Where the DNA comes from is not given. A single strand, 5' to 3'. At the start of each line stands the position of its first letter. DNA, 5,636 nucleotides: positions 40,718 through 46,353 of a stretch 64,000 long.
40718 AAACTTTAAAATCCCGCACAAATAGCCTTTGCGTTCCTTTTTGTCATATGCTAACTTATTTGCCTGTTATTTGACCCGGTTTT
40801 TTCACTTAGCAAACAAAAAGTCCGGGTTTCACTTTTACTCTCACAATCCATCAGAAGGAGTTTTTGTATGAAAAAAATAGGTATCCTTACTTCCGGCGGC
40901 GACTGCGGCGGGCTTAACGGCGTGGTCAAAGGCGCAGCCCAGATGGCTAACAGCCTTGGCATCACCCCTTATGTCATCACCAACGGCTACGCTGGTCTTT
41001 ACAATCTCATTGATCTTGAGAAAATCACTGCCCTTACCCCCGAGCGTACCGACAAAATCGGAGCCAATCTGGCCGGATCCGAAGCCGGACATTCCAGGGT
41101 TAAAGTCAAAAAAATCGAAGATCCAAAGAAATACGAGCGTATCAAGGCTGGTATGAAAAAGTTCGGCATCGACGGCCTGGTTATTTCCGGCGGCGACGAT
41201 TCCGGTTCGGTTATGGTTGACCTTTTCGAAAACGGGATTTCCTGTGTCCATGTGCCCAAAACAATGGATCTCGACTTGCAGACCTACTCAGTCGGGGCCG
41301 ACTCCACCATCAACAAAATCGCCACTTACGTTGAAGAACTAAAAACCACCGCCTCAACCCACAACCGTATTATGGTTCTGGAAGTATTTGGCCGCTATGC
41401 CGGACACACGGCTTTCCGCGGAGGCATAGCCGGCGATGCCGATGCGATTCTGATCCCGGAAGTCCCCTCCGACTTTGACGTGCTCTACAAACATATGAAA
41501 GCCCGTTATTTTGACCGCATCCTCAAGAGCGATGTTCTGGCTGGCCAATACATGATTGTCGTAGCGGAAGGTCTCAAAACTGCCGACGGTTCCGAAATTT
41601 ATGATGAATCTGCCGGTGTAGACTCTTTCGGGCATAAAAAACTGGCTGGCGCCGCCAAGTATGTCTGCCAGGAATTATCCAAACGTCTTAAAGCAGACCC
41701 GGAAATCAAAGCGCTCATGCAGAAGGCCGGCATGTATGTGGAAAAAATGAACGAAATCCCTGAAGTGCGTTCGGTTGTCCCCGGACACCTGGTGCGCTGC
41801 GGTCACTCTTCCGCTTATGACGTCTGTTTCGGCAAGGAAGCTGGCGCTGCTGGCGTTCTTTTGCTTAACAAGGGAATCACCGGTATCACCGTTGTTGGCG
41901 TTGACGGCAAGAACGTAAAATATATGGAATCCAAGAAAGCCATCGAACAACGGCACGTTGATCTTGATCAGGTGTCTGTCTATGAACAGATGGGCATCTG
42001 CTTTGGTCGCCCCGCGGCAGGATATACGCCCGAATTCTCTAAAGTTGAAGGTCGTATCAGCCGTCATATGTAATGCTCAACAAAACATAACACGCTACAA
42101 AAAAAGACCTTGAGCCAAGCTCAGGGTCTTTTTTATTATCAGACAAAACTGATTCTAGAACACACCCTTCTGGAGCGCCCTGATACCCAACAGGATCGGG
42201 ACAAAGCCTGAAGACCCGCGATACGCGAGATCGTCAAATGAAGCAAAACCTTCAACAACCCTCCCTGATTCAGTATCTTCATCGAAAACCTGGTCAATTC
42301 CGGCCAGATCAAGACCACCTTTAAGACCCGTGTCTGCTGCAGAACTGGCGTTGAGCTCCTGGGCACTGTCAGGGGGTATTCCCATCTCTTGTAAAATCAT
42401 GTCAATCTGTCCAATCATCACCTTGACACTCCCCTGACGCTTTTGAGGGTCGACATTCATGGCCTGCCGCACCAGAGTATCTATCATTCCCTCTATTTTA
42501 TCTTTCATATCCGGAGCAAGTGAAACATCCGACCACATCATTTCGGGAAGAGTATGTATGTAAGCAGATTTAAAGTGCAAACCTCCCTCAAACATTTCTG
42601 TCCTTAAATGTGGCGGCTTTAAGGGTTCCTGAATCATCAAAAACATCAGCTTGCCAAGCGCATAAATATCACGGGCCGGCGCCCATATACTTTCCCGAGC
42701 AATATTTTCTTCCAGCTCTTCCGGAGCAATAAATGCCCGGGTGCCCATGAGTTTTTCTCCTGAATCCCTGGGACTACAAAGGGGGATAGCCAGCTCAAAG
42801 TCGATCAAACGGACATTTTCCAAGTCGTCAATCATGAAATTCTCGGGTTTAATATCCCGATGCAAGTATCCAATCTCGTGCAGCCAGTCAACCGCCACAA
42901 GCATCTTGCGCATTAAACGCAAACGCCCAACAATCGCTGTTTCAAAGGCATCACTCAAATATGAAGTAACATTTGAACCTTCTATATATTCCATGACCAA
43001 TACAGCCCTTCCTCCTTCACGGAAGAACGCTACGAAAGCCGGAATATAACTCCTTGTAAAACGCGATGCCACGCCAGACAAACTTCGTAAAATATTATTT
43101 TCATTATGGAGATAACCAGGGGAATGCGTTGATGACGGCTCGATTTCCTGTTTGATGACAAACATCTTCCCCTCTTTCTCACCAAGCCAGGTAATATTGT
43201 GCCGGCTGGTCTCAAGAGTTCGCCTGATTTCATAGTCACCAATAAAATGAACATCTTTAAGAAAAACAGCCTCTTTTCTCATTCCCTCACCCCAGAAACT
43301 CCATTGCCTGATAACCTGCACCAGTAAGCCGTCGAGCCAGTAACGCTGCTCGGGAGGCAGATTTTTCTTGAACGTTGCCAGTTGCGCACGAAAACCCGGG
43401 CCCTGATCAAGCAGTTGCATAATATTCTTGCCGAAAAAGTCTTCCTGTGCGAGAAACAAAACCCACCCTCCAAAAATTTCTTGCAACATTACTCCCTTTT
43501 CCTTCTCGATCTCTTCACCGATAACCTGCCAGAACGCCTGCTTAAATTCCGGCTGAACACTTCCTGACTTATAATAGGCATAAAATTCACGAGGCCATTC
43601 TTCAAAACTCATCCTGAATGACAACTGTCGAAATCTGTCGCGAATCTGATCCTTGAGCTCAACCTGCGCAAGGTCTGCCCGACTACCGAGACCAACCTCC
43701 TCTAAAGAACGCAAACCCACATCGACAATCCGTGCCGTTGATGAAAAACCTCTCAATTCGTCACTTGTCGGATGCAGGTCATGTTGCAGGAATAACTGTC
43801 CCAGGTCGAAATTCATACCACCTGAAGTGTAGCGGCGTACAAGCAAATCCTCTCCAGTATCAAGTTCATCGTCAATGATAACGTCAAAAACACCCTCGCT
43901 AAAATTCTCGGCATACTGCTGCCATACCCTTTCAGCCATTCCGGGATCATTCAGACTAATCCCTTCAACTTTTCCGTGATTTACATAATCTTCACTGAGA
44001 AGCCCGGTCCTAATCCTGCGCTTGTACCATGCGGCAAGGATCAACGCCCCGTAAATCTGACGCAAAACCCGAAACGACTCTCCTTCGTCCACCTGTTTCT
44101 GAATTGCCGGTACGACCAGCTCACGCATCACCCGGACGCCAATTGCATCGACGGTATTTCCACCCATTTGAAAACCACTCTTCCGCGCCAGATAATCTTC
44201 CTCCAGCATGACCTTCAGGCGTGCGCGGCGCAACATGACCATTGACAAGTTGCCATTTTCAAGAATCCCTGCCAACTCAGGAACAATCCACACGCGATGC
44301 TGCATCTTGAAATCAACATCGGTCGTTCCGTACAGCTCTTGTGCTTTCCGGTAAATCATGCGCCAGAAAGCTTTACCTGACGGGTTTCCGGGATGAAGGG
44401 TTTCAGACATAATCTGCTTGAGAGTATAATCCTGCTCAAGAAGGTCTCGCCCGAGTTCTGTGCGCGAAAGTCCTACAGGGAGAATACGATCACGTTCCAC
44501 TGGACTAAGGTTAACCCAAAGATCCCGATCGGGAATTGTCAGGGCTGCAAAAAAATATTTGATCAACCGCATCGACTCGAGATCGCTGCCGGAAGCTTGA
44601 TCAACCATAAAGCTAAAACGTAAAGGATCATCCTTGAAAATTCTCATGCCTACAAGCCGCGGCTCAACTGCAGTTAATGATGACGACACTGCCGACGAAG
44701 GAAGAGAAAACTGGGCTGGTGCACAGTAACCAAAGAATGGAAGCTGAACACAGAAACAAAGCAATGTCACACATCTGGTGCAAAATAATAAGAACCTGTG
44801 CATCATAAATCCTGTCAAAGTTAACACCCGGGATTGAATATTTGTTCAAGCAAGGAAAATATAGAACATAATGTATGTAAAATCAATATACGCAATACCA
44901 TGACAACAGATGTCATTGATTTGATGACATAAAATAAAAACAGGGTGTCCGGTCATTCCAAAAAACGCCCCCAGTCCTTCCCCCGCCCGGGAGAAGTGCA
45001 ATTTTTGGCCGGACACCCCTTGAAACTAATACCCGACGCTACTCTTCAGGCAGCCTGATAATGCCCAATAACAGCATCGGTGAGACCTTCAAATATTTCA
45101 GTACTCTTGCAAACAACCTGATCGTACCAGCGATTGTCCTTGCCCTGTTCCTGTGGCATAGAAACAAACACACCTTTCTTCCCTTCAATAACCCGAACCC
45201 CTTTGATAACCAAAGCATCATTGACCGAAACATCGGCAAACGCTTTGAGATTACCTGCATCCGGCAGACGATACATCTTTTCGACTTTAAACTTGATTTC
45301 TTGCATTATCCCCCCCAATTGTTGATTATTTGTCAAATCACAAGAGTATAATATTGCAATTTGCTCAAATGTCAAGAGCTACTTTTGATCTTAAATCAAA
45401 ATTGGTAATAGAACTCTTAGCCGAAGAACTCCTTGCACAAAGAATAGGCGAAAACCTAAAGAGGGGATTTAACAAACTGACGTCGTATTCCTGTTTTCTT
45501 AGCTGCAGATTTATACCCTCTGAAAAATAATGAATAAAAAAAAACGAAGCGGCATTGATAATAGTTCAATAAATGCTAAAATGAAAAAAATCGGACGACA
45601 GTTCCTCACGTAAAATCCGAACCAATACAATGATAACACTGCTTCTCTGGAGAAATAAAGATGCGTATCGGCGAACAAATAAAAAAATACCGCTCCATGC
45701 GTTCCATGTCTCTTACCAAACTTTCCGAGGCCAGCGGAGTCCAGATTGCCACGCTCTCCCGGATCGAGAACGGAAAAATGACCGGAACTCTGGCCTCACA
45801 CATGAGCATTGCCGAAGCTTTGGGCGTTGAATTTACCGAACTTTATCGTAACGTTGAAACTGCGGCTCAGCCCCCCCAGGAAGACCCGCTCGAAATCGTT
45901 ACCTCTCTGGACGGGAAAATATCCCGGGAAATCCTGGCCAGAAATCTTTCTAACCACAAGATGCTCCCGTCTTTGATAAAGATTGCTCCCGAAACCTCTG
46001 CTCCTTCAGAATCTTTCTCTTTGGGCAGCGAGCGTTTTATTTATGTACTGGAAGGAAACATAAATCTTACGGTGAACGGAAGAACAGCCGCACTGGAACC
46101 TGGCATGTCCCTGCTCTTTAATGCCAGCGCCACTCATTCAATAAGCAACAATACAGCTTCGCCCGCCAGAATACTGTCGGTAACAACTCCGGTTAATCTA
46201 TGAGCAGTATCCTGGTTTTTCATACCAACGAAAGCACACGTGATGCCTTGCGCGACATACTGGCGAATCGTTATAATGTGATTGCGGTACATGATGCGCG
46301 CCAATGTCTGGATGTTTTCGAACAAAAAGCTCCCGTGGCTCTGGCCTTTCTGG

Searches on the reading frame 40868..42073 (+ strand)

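Call 80: search_protein_families(library=pfam, proteins=[window:40868-42073:+], max_evalue=0.00001)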
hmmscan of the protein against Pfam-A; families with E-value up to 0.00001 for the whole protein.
window:40868-42073:+ (401 aa): 1 family
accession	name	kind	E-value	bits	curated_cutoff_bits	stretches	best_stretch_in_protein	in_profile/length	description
PF00365.25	PFK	-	8.1e-61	206.2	30.9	1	3-330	1-274/277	Phosphofructokinase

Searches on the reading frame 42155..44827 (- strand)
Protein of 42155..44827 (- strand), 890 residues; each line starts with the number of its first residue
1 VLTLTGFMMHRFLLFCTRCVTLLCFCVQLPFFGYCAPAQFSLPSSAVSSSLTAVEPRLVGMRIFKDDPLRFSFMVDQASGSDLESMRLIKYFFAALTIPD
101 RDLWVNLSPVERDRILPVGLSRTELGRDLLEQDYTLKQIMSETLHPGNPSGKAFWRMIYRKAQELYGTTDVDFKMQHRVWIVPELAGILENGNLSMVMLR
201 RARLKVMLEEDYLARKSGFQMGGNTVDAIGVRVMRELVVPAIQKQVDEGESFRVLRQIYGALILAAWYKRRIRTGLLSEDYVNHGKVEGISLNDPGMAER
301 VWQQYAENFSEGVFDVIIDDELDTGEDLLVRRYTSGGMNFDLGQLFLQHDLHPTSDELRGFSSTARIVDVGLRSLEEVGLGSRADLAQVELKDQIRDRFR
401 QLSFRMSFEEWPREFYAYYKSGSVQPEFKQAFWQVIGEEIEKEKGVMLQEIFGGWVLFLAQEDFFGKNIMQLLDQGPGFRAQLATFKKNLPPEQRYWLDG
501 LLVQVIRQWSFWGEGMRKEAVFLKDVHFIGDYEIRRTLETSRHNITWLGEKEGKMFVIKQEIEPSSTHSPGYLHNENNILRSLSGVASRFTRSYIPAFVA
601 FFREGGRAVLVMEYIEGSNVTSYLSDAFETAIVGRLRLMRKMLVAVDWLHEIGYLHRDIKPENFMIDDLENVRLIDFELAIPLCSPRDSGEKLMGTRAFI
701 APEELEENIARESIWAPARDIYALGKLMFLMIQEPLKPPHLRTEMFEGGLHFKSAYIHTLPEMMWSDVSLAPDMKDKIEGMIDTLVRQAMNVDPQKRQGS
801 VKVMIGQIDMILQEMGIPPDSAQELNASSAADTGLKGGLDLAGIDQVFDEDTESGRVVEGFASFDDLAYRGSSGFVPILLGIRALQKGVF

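Call 80: search_protein_families(library=pfam, proteins=[window:42155-44827:-], max_evalue=0.00001)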
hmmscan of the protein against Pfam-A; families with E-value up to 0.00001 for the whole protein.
window:42155-44827:- (890 aa): 3 families
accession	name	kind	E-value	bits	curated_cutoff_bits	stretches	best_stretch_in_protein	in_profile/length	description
PF00069.31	Pkinase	-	7.3e-26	91.6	31.7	1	552-802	23-256/263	Protein kinase domain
PF07714.23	PK_Tyr_Ser-Thr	-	5.7e-11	42.6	23.1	1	588-738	56-204/258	Protein tyrosine and serine/threonine kinase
PF17667.7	Pkinase_fungal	-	1.2e-06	28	24.1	1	644-706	297-366/387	Fungal protein kinase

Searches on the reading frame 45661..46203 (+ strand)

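Call 80: search_protein_families(library=pfam, proteins=[window:45661-46203:+], max_evalue=0.00001)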
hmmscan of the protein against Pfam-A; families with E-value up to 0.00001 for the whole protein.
window:45661-46203:+ (180 aa): 4 families
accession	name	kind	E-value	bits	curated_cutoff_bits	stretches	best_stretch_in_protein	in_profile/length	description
PF07883.17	Cupin_2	-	2.2e-13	50.1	27.2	1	106-174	3-69/70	Cupin domain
PF01381.28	HTH_3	-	7.4e-08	32.7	23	1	7-61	1-55/55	Helix-turn-helix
PF12844.13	HTH_19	-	1.6e-07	31.6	30.2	1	4-65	1-62/64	Helix-turn-helix domain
PF13443.12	HTH_26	-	2.4e-06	28.1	22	1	7-62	2-58/63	Cro/C1-type HTH DNA-binding domain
